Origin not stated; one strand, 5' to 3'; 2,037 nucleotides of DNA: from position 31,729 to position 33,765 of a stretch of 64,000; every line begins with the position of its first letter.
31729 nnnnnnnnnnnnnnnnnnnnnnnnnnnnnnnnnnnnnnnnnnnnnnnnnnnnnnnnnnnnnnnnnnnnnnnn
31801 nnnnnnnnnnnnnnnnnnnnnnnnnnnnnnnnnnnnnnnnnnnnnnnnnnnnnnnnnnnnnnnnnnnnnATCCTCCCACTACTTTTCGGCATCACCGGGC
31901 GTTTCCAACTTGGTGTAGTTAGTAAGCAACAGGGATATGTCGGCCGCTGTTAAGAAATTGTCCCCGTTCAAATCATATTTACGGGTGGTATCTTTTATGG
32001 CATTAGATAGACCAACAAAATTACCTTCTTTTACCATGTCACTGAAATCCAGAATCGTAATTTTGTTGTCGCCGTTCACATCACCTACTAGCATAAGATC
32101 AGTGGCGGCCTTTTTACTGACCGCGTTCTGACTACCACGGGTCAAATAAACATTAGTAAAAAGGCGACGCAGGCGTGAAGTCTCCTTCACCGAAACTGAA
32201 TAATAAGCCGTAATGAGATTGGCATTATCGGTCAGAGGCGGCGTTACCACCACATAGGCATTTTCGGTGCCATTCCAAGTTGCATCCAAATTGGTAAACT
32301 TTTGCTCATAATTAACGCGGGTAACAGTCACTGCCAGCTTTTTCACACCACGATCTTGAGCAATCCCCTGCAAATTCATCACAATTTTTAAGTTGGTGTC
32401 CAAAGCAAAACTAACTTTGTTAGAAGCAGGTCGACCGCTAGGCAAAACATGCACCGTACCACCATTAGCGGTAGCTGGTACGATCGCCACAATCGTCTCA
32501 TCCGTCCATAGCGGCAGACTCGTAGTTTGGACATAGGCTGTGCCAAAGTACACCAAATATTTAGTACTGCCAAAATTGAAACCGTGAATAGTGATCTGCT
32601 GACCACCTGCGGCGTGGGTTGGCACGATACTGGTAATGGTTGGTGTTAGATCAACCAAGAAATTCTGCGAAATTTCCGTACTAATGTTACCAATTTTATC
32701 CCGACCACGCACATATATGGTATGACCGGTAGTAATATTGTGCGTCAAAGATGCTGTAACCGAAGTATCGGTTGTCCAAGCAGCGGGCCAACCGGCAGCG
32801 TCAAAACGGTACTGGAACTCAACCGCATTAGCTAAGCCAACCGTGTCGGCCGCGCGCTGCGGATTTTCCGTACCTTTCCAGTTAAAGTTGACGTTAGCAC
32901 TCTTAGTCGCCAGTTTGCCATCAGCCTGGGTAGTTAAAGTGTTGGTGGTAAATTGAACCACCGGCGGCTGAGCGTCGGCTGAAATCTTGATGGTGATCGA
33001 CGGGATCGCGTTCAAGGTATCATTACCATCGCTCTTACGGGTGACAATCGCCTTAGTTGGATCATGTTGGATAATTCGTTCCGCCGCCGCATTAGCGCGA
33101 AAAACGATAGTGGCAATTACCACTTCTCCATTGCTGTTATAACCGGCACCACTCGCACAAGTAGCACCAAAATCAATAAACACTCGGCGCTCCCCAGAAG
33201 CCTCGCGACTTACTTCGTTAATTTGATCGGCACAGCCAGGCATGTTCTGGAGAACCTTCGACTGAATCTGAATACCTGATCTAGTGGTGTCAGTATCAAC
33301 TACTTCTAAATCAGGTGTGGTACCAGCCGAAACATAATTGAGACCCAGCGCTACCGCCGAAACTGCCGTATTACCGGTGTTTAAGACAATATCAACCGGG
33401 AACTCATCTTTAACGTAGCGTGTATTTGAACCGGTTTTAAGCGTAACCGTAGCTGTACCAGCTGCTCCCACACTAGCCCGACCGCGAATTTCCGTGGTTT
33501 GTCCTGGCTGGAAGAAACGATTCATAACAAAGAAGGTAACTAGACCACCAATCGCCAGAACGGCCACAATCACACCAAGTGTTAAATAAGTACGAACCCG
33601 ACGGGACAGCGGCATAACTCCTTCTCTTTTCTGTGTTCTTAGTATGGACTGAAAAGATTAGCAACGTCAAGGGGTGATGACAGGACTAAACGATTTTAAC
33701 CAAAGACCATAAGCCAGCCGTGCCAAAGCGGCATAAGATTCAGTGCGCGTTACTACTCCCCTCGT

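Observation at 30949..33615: Second, paralogous dockerin/cohesin gene pair at a separate locus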

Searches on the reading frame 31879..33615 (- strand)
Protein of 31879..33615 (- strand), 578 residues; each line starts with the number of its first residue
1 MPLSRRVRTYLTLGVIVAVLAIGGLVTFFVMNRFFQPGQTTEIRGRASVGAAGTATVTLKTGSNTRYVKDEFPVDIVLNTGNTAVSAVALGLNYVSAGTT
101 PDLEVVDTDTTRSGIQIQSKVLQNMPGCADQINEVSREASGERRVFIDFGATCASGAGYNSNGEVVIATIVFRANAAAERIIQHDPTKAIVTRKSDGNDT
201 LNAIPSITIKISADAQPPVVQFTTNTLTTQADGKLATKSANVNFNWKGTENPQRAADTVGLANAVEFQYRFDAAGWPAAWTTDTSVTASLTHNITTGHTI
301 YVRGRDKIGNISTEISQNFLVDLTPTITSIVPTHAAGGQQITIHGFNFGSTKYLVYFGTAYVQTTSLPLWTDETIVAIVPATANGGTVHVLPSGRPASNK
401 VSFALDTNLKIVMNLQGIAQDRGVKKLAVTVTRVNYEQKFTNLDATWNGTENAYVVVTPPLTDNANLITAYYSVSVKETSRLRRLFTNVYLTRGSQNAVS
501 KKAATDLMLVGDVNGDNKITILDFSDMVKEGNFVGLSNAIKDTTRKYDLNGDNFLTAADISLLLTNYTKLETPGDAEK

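Call 3: search_protein_families(library=pfam, proteins=[window:31879-33615:-], max_evalue=1)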
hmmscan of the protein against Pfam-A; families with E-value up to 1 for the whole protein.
window:31879-33615:- (578 aa): 6 families
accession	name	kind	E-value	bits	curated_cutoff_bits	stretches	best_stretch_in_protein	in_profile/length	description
PF01833.30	TIG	-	2e-10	41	20.9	1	325-388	1-64/84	IPT/TIG domain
PF00404.24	Dockerin_1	-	4.6e-07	30.4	22.9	1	511-563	2-52/57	Dockerin type I domain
PF13499.12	EF-hand_7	-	0.0013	19.5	30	1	512-556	12-58/67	EF-hand domain pair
PF13405.12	EF-hand_6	-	0.0021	18.1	25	0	541-565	3-27/30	EF-hand domain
PF00036.39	EF-hand_1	-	0.0063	16.4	25.4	0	510-530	8-28/29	EF hand domain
PF13202.12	EF-hand_5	-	0.036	14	25.9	0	545-558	6-19/25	EF hand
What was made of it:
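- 31879..33615 (-): Pair 2 large gene (578 aa): N-terminal TM anchor, cohesin-fold, FN3-like, IPT/TIG, X-like beta-sandwich, dockerin. Pfam TIG 2e-10 and Dockerin_1 4.6e-7 (call 3).
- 32416..32643 (-): IPT/TIG domain (aa 325-400). Pfam PF01833, 2e-10 (call 3).
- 31891..32088 (-): Dockerin (aa 510-575): two Ca2+-loop repeats (D512-N514-D516-D523; D548-N550-D552-D559) plus a conserved LE-x-x-GD tail. Pfam PF00404, 30.4 bits against a cut-off of 22.9 (call 3).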

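Call 11: find_homologous_proteins(query=window:31879-33615:-)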
Query window:31879-33615:- (578 aa): 8 proteins with E <= 0.001 among 8000 candidates.
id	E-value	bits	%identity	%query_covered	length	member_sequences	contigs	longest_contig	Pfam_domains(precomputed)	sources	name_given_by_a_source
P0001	0.0e+0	1264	100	100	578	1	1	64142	PF01833.31,PF00404.25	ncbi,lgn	-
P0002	4.1e-235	800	65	100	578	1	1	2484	PF01833.31,PF00404.25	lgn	-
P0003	3.4e-223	760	62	100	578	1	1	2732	PF01833.31,PF00404.25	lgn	-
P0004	1.9e-216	738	60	100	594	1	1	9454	PF00404.25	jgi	jgi:hypothetical protein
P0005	7.4e-213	726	59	100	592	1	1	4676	PF01833.31,PF00404.25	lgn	-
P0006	3.6e-212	724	61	100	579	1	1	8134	PF01833.31,PF00404.25,PF13499.13,PF00036.39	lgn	-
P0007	3.9e-107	377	40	99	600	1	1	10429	-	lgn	-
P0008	8.2e-102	360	39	99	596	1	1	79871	PF01833.31,PF00404.25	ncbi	-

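Call 12: find_encoding_contigs(protein=P0008, flank=10000, max_places=3)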
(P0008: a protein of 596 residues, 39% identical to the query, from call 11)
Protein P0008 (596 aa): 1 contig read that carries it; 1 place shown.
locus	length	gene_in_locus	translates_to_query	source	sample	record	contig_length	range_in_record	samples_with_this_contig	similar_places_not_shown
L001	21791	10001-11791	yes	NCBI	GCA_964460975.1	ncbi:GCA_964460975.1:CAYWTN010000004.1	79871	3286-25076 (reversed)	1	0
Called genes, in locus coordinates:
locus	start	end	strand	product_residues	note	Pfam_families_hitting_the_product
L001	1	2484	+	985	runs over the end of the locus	PF00754:F5_F8_type_C, PF22633:F5_F8_type_C_2, PF00754:F5_F8_type_C (weak), PF22633:F5_F8_type_C_2 (weak)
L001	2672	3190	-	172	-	-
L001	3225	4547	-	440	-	-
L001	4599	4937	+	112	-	PF18924:DUF5674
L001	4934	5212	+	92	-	-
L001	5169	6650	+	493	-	-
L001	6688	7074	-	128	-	-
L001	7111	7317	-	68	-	-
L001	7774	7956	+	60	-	-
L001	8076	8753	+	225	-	-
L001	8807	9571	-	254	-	-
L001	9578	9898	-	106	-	-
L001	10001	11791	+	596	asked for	PF01833:TIG (weak), PF00404:Dockerin_1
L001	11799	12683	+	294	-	-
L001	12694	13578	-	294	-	-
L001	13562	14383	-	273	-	PF01790:LGT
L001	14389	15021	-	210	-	-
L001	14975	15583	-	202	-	-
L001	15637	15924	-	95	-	-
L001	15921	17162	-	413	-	PF07690:MFS_1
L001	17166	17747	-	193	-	PF01195:Pept_tRNA_hydro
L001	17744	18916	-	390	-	PF13477:Glyco_trans_4_2 (weak), PF20706:GT4-conflict (faint), PF13439:Glyco_transf_4, PF13579:Glyco_trans_4_4, PF00534:Glycos_transf_1, PF13692:Glyco_trans_1_4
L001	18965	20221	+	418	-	PF00155:Aminotran_1_2 (weak), PF00266:Aminotran_5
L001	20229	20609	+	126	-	PF01592:NifU_N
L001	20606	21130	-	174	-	PF01931:NTPase_I-T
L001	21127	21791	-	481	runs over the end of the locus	PF01336:tRNA_anti-codon, PF00152:tRNA-synt_2, PF01409:tRNA-synt_2d (faint)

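Call 13: find_encoding_contigs(protein=P0001, flank=3000, max_places=3)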
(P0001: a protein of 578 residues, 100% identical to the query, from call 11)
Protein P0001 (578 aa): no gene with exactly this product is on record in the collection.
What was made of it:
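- Tried and rejected: P0001 is not on record for contig look-up (call 13).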

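Call 14: find_encoding_contigs(protein=P0007, flank=10000, max_places=2)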
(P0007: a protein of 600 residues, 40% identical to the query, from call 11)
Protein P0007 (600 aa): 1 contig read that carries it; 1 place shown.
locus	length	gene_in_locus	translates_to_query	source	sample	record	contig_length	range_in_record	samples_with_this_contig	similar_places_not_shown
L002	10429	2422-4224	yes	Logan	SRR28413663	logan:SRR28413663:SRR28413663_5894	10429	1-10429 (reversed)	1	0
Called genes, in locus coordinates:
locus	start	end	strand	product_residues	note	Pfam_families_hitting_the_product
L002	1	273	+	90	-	?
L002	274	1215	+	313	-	PF00903:Glyoxalase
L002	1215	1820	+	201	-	PF02230:Abhydrolase_2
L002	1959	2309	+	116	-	-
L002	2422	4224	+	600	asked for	-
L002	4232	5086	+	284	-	-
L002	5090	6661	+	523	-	-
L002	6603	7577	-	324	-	-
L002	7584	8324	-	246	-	PF01790:LGT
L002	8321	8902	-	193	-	-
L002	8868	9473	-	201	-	-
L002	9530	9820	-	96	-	-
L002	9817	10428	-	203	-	?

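Call 15: find_encoding_contigs(protein=P0004, flank=10000, max_places=2)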
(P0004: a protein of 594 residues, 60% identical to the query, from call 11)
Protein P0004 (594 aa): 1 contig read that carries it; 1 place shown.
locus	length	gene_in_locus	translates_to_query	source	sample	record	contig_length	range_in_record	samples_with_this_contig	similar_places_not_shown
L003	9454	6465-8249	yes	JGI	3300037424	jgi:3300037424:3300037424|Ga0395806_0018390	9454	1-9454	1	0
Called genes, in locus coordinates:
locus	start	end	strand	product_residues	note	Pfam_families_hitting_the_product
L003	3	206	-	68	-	?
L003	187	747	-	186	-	PF13473:Cupredoxin_1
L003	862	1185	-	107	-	-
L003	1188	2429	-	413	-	PF07690:MFS_1 (faint)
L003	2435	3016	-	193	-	PF01195:Pept_tRNA_hydro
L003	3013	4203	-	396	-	PF13477:Glyco_trans_4_2 (weak), PF13439:Glyco_transf_4, PF13579:Glyco_trans_4_4, PF20706:GT4-conflict (weak), PF00534:Glycos_transf_1, PF13692:Glyco_trans_1_4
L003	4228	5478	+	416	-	PF00155:Aminotran_1_2 (faint), PF00266:Aminotran_5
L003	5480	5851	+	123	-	PF01592:NifU_N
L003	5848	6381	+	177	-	PF01931:NTPase_I-T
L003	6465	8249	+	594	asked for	PF00404:Dockerin_1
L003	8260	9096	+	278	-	PF00963:Cohesin (weak)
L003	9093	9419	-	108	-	PF00152:tRNA-synt_2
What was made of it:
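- On Cohesin (Pfam PF00963): The orthologue in L003 is flagged only 'weak' (call 15).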

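Call 16: find_encoding_contigs(protein=P0006, flank=10000, max_places=2)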
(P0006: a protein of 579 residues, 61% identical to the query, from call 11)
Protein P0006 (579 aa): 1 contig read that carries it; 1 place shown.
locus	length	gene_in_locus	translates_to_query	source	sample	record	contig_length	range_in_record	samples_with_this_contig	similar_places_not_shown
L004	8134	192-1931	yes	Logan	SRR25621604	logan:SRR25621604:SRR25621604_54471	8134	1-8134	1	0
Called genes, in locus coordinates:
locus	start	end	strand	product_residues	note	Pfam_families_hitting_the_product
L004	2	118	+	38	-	?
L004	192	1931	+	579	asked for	PF01833:TIG, PF00036:EF-hand_1 (faint), PF13499:EF-hand_7 (faint), PF00404:Dockerin_1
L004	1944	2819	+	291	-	-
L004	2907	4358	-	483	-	PF01336:tRNA_anti-codon, PF00152:tRNA-synt_2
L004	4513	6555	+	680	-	-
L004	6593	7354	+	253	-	PF00970:FAD_binding_6, PF00175:NAD_binding_1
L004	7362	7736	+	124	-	PF13459:Fer4_15, PF13370:Fer4_13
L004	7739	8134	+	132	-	?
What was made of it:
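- Pair 2 orthologues keep the NTPase/NifU/SufS...LysRS synteny (calls 15, 16).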

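Call 19: find_related_loci(query=A1, collection=genome_contigs, flank=6000)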
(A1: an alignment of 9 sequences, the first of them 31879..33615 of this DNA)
Query A1 (578 aa) in genome_contigs; peptide patterns used: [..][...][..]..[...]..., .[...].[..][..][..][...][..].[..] (x = any residue, [..] = any of these).
47 stretches matched a pattern; 2 encode a relative of the query (tblastn E <= 1e-3); 2 distinct loci.
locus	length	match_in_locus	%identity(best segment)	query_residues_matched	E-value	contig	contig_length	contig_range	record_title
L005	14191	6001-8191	63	1-578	0e+0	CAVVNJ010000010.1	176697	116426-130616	MAG: Candidatus Woesebacteria bacterium isolate MFD05674.bin.2.125 genome assembly, contig: contig_74650, whole genome s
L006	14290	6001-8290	39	4-577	3e-106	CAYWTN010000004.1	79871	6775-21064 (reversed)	MAG TPA_asm: uncultured Pseudomonadales bacterium isolate SRP344714_co1_151 genome assembly, contig: NODE_701_length_798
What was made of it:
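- Tried and rejected: The genome_contigs scan found only two loci (call 19). The record title 'uncultured Pseudomonadales' for L001/L006 was disregarded, because gene content and synteny match the Woesebacteria locus (calls 12, 19).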

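Call 34: search_solved_structures(query=A1, max_evalue=1, show_alignments=2)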
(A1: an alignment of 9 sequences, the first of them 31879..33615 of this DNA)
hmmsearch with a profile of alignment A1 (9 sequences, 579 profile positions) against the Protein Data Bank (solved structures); distinct sequences matched with E-value up to 1: 139 (the best 60 are shown).
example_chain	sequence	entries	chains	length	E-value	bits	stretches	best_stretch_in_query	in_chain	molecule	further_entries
1pez_A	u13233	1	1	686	8e-16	60.6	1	314-403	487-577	Cyclomaltodextrin glucanotransferase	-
1tcm_A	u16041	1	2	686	8.1e-16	60.6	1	314-403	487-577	CYCLODEXTRIN GLYCOSYLTRANSFERASE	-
1eo5_A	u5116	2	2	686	8.1e-16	60.6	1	314-403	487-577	PROTEIN (CYCLODEXTRIN GLYCOSYLTRANSFERASE)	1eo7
1cxl_A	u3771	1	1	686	8.1e-16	60.6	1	314-403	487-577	PROTEIN (CYCLODEXTRIN-GLYCOSYLTRANSFERASE)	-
1cgx_A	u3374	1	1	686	8.1e-16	60.6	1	314-403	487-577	CYCLOMALTODEXTRIN GLUCANOTRANSFERASE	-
1cxf_A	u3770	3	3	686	8.1e-16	60.6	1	314-403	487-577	CYCLODEXTRIN GLYCOSYLTRANSFERASE | PROTEIN (CYCLODEXTRIN-GLYCOSYLTRANSFERASE)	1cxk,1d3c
1kcl_A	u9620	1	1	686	8.1e-16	60.6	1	314-403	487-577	Cyclodextrin glycosyltransferase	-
1cdg_A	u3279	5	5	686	8.2e-16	60.6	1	314-403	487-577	CYCLODEXTRIN GLYCOSYL-TRANSFERASE | CYCLODEXTRIN GLYCOSYLTRANSFERASE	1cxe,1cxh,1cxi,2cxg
1cgv_A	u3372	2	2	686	8.2e-16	60.6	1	314-403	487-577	CYCLOMALTODEXTRIN GLUCANOTRANSFERASE | CYCLODEXTRIN GLYCOSYLTRANSFERASE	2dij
1cgw_A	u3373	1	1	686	8.2e-16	60.6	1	314-403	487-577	CYCLOMALTODEXTRIN GLUCANOTRANSFERASE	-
1cgy_A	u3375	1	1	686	8.2e-16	60.6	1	314-403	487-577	CYCLOMALTODEXTRIN GLUCANOTRANSFERASE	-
1kck_A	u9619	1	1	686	8.2e-16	60.6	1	314-403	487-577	CYCLODEXTRIN GLYCOSYLTRANSFERASE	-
1pj9_A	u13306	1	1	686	8.2e-16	60.6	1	314-403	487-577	Cyclomaltodextrin glucanotransferase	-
1dtu_A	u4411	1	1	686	8.2e-16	60.6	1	314-403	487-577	PROTEIN (CYCLODEXTRIN GLYCOSYLTRANSFERASE)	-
1ot2_A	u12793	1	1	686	8.9e-16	60.5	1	314-403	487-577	Cyclomaltodextrin glucanotransferase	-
3kcp_A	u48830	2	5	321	9e-06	27.4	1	469-568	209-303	Cellulosomal-scaffolding protein A | Cellulosome anchoring protein cohesin region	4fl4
4fl4_A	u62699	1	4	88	0.00029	22.5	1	510-564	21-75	Glycoside hydrolase family 9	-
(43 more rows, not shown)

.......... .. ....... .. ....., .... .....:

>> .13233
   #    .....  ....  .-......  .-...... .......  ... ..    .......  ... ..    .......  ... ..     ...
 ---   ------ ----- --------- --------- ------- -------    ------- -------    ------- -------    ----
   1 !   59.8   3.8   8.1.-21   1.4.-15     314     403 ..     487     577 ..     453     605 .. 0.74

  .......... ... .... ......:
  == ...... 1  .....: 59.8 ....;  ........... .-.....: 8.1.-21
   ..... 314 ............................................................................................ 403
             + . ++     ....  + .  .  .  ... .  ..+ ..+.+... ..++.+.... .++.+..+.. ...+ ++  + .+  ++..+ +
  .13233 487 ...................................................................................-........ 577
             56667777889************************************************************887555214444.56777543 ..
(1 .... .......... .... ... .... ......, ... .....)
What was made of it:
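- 32416..32643 (-): PDB profile hits to CGTase domain D, 8e-16 (call 34).
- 32110..32403 (-): X-module-like beta-sandwich directly before the dockerin (aa 405-502). The profile alignment of aa 469-568 to the CipA X-DocII dyad 2b59_B (E 2e-6) spans the junction (call 34).
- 31891..32088 (-): PDB dockerin hits in call 34.
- On X-module-dockerin dyad (type II/III anchoring dockerins): Profile alignment of aa 469-568 to 2b59_B (X-DocII) gives E 2e-6 (call 34).
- aa 469-568 align to the X-DocII dyad 2b59_B (call 34).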

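Call 45: predict_structure(alignment_id=A1)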
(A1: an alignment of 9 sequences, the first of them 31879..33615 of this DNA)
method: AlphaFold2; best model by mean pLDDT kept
length: 578 residues; sequences in the alignment: 9
mean_pLDDT: 78.1   pTM: 0.56
mean pLDDT of the five models: 78.1, 74.7, 74.4, 73.7, 72.1
residues with pLDDT >= 90: 116; 70-90: 319; 50-70: 117; < 50: 26
segments of 3 or more residues with pLDDT < 50: 1-3, 33-51, 576-578
pLDDT, mean of each block of 10 residues (from residue 1): 52 69 62 42 39 72 90 91 84 79 83 80 86 76 80 82 88 90 74 76 80 90 68 69 89 84 84 94 90 86 91 92 90 87 91 91 89 92 84 88 86 79 81 79 86 86 61 68 70 75 71 62 72 60 67 69 73 55
secondary structure, 60 per line:
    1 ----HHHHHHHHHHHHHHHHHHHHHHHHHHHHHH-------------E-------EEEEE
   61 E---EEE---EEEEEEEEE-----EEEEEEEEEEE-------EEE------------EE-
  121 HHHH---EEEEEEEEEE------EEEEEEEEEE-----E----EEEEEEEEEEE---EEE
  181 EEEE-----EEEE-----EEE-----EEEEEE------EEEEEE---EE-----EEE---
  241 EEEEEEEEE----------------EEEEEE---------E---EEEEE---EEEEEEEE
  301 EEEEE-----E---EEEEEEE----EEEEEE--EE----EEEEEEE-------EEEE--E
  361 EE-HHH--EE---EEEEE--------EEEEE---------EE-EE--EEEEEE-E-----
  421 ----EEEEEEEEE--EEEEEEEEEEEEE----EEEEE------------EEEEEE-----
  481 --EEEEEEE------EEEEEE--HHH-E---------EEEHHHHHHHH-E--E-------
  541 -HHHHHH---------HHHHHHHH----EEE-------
elements in order: H5-34 E56-61 E65-67 E71-79 E85-95 E103-105 H121-124 E128-137 E144-153 E164-174 E178-184 E190-193 E199-201 E207-212 E219-224 E235-237 E241-249 E266-271 E285-289 E293-305 E315-321 E326-331 E340-346 E354-357 E360-362 E374-378 E387-391 E408-413 E425-433 E436-448 E453-457 E470-475 E483-489 E496-501 E518-520 H521-528 H542-547 H557-564 E569-571
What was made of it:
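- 31879..33615 (-): AF2 model pLDDT 78 (call 45).
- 33514..33603 (-): N-terminal basic stretch plus hydrophobic helix of the large protein (aa 5-34), a probable signal anchor. AF2 helix at 5-34 (call 45).
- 32650..32964 (-): FN3/Ig-like domain (aa 218-322). AF2 strands at 219-321 (call 45).
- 32110..32403 (-): AF2 strands at 408-501 (call 45).
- On Dockerin (Pfam PF00404, type I dockerin repeat domain): AF2 helices lie at 521-528 and 557-564, but the pLDDT there is only 55-73 (call 45).
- On X-module-dockerin dyad (type II/III anchoring dockerins): A beta-sandwich at aa 405-502 abuts the dockerin (call 45).
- The dockerin part of the large model has only moderate confidence (pLDDT 55-73, call 45).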
